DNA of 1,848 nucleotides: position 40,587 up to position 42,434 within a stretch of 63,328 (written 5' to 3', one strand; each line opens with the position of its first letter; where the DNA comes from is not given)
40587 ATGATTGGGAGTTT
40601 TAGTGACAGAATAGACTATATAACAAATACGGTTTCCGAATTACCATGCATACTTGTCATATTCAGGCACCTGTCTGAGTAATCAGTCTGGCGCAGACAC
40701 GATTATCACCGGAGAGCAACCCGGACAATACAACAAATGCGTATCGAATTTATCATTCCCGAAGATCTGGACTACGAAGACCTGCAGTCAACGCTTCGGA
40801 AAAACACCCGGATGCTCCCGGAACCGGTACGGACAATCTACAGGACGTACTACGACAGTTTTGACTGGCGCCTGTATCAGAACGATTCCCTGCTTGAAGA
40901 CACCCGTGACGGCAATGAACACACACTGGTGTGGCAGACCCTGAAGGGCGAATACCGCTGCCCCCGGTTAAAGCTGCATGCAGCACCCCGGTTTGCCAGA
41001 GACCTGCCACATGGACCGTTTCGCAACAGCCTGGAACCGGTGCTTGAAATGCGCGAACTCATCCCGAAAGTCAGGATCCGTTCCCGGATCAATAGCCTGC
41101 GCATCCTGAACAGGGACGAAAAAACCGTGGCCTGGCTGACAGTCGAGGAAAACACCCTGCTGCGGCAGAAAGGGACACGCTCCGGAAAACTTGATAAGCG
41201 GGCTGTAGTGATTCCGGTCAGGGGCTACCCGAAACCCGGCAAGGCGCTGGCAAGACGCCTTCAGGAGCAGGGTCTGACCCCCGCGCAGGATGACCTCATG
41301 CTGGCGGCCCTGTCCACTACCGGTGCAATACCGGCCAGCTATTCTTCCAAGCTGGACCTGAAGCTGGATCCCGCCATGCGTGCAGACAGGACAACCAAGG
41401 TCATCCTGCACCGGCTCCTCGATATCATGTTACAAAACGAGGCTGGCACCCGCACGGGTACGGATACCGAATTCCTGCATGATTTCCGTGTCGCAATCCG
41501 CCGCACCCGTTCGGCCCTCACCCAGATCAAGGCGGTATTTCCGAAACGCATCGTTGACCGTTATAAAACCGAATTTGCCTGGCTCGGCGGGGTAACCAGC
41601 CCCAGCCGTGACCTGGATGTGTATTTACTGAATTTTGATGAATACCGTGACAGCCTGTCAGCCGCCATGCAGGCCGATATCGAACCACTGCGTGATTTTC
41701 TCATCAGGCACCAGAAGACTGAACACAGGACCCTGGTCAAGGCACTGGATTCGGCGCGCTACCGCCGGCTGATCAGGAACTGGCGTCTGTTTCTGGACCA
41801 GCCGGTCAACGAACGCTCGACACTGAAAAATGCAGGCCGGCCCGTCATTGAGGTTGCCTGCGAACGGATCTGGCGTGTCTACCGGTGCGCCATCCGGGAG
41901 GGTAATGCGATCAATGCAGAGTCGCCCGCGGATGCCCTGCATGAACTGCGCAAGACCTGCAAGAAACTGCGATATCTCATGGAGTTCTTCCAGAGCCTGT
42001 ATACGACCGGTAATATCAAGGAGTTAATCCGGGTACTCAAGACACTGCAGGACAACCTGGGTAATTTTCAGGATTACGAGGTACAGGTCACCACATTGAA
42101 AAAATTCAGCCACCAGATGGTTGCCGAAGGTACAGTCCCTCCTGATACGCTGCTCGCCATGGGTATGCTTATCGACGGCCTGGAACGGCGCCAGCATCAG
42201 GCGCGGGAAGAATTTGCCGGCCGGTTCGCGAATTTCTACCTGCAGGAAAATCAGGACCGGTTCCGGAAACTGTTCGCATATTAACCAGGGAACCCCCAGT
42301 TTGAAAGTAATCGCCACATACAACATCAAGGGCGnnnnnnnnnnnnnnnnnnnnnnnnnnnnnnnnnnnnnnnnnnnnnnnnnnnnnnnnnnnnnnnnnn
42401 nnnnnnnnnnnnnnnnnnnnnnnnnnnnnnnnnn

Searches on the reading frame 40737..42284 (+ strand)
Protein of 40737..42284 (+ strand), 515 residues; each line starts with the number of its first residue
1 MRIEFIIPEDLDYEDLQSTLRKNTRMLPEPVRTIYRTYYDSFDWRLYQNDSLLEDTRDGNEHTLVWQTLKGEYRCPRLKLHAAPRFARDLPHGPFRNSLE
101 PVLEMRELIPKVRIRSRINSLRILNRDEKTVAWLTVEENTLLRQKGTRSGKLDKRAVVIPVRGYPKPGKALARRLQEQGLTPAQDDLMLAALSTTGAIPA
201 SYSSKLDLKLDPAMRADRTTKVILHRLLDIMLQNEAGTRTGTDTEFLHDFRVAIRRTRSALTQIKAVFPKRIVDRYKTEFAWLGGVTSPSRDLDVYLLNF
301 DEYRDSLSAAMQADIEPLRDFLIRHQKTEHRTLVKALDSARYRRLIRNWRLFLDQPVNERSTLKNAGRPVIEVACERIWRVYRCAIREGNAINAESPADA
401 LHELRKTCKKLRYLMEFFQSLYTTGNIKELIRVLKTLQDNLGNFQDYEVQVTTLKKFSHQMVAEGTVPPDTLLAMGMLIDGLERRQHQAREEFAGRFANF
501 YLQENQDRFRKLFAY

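Call 75: search_protein_families(library=pfam, proteins=[window:40737-42284:+], max_evalue=0.001)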
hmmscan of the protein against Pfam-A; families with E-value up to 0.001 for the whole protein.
window:40737-42284:+ (515 aa): 1 family
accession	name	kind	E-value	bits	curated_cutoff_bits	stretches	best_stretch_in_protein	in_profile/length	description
PF05235.19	CHAD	-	1.4e-60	205.6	25.6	1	223-454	2-227/228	CHAD domain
